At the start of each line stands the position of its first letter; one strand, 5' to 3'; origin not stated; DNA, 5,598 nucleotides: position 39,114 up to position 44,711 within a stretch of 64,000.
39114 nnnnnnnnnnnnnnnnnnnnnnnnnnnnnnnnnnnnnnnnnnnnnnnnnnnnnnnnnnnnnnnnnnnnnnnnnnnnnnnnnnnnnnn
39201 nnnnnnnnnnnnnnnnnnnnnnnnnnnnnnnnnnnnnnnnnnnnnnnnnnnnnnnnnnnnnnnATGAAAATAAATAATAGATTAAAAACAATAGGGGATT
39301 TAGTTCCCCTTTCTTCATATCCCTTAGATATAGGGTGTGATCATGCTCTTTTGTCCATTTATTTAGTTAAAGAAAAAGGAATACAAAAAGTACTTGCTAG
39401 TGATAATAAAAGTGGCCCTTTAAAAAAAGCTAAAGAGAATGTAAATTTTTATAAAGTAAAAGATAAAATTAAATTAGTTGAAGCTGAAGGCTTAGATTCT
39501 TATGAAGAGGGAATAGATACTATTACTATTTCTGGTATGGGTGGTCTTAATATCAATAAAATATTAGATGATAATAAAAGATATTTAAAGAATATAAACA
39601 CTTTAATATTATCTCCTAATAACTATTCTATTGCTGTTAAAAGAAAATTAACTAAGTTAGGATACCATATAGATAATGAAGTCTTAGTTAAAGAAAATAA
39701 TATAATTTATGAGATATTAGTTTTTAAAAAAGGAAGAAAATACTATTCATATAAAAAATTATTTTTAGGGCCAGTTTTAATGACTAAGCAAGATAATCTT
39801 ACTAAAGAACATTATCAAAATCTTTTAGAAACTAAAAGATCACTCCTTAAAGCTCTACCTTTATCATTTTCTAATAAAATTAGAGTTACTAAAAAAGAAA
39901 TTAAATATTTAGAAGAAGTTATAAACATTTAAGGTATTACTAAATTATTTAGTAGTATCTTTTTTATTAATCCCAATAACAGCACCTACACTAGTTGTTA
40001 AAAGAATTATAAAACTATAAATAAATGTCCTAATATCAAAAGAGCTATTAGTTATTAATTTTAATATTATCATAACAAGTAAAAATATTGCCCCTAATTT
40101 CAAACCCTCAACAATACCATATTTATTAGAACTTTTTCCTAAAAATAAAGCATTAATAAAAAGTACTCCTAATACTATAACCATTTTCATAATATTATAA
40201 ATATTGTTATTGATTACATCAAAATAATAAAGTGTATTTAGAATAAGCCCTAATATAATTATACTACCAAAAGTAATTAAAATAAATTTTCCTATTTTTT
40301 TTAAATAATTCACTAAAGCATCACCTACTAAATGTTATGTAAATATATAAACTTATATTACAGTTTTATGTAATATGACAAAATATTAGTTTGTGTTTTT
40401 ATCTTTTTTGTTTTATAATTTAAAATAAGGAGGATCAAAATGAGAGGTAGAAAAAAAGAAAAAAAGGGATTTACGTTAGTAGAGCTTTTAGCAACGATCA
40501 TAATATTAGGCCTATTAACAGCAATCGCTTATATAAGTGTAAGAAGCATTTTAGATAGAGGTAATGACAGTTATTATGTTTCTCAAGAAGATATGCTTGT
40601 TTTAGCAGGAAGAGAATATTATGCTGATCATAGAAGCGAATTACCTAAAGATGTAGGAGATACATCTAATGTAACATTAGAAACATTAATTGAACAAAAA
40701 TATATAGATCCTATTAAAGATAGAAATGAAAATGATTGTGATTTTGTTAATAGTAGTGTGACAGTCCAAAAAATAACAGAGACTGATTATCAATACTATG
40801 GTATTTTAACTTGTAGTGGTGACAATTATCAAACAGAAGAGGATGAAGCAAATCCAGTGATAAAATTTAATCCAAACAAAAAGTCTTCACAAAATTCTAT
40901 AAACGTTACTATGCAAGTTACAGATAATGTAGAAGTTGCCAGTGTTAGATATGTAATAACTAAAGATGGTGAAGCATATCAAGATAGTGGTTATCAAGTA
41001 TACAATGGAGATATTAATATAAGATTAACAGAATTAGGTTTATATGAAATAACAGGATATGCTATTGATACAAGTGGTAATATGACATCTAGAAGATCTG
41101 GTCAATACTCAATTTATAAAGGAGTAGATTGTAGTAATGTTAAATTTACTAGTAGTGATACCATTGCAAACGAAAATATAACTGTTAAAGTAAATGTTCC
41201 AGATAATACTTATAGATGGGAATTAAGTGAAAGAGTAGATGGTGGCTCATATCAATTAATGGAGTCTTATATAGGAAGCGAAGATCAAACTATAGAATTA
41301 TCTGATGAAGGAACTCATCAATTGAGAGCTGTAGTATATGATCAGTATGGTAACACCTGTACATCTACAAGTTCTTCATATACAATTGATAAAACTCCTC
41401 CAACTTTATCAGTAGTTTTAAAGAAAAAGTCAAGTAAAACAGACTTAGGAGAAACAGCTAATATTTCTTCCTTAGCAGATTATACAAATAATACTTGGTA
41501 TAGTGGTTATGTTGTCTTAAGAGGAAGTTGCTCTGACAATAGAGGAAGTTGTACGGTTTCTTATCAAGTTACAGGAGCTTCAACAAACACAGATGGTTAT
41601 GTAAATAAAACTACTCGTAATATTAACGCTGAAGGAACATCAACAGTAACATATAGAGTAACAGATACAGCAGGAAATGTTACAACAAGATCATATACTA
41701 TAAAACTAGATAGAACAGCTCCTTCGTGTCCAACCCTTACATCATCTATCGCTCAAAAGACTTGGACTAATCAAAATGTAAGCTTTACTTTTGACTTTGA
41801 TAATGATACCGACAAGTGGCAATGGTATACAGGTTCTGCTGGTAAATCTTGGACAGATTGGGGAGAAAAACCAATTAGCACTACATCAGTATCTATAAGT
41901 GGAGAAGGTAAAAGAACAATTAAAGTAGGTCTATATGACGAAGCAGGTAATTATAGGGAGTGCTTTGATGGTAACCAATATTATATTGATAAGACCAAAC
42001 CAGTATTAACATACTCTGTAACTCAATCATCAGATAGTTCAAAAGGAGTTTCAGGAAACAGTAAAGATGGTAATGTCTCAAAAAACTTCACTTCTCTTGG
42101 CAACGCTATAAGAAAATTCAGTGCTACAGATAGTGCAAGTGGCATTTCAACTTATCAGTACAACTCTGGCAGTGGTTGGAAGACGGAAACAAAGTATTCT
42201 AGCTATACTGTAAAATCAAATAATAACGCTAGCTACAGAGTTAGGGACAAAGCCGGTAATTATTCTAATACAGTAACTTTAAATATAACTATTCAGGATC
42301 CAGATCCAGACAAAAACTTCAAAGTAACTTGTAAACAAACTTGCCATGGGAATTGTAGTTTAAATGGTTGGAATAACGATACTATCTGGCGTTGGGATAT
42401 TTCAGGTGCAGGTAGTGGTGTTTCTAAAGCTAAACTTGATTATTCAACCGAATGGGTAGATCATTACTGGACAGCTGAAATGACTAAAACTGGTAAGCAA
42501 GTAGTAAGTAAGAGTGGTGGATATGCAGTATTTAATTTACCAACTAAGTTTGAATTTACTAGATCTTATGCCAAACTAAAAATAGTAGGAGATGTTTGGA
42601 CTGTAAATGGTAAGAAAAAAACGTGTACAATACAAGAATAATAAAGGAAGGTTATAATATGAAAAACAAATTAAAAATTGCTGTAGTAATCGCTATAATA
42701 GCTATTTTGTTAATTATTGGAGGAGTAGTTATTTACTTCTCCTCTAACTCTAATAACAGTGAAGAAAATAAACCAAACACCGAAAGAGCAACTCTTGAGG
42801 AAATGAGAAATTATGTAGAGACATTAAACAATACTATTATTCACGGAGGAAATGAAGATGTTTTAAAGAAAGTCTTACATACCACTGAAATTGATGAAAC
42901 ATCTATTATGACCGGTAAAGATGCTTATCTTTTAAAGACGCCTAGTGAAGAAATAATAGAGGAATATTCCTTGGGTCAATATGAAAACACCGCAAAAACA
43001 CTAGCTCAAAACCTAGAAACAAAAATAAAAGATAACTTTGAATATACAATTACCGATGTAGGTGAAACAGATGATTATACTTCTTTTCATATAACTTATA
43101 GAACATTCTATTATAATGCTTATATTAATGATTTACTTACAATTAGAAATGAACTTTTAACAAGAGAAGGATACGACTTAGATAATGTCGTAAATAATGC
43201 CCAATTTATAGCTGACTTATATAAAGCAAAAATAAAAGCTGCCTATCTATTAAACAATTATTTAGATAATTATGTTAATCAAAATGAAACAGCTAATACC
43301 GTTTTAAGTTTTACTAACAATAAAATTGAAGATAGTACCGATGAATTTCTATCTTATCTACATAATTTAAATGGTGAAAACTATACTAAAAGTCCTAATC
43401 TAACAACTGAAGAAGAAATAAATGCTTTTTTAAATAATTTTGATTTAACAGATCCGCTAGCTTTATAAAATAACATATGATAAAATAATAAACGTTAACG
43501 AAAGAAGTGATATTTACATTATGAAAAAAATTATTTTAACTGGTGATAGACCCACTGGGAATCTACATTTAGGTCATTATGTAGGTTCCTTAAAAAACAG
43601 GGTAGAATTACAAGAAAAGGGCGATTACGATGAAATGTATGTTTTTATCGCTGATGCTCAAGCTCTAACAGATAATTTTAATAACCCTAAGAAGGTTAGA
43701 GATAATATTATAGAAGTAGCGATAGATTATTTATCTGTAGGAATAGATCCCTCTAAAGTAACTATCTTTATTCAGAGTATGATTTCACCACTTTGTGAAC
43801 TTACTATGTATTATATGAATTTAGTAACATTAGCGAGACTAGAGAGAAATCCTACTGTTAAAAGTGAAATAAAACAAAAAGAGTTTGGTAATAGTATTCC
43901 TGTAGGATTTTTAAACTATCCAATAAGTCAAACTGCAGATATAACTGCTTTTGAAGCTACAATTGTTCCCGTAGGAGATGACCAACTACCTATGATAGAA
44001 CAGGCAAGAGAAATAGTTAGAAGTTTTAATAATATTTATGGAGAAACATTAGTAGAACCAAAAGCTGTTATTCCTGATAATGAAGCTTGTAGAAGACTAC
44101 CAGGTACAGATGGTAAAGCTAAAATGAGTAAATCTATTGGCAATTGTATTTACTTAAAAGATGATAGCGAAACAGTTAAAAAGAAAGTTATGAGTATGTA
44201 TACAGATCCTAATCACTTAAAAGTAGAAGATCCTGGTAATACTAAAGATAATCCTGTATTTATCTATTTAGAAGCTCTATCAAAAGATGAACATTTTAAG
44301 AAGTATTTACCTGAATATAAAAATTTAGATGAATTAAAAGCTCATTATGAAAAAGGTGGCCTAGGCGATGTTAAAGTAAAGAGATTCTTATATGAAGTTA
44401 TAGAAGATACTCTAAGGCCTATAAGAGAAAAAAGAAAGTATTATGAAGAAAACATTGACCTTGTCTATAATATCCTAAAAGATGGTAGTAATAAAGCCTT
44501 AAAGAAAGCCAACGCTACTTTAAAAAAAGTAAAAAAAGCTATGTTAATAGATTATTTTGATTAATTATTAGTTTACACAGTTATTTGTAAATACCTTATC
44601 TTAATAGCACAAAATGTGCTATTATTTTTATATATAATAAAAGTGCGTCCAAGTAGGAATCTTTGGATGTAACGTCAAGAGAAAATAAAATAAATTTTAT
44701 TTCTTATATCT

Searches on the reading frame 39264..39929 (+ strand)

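Call 70: search_protein_families(library=pfam, proteins=[window:39264-39929:+], max_evalue=0.0001)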
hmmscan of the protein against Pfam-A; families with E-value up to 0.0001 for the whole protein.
window:39264-39929:+ (222 aa): 2 families
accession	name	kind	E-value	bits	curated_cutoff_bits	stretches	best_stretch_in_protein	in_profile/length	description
PF04816.18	TrmK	-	8.9e-46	156.4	27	1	21-213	2-196/205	tRNA (adenine(22)-N(1))-methyltransferase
PF12847.13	Methyltransf_18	-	9.4e-44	149.5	27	1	4-152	2-151/151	Methyltransferase domain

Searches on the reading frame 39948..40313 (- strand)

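Call 70: search_protein_families(library=pfam, proteins=[window:39948-40313:-], max_evalue=0.0001)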
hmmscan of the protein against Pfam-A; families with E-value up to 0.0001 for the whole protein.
window:39948-40313:- (122 aa): 1 family
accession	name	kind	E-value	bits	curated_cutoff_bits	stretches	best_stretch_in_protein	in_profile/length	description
PF12670.12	DUF3792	-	2e-09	38.1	31.3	1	4-114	2-115/115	Protein of unknown function (DUF3792)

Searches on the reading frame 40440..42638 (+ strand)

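Call 52: search_protein_families(library=pfam, proteins=[window:40440-42638:+], max_evalue=0.0001)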
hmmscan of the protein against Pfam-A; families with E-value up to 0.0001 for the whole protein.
window:40440-42638:+ (733 aa): 3 families
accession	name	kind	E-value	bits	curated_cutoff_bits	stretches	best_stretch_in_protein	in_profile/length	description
PF07963.17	N_methyl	-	6.4e-07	29.1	21.2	1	7-31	3-27/27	Prokaryotic N-terminal methylation motif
PF19077.6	Big_13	-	1.9e-06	28.7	27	0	377-424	52-101/102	Bacterial Ig-like domain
PF13750.12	Big_3_3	-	2.1e-06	27.9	27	0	289-418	13-141/157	Bacterial Ig-like domain (group 3)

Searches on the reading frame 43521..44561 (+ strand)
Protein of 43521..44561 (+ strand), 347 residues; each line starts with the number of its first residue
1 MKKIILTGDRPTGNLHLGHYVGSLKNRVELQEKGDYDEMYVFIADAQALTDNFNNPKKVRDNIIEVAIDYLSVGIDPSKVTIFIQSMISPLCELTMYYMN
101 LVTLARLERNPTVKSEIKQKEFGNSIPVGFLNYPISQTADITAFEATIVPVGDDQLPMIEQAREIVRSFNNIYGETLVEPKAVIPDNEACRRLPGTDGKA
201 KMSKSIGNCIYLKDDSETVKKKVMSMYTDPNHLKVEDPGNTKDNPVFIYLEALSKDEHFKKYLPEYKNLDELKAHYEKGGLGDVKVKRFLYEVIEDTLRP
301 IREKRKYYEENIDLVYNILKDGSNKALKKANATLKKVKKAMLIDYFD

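Call 52: search_protein_families(library=pfam, proteins=[window:43521-44561:+], max_evalue=0.0001)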
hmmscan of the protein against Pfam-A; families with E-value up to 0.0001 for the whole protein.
window:43521-44561:+ (347 aa): 1 family
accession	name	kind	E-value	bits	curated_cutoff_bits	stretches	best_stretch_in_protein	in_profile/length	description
PF00579.31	tRNA-synt_1b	-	1.9e-54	185.4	21.1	1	4-298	7-291/292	tRNA synthetases class I (W and Y)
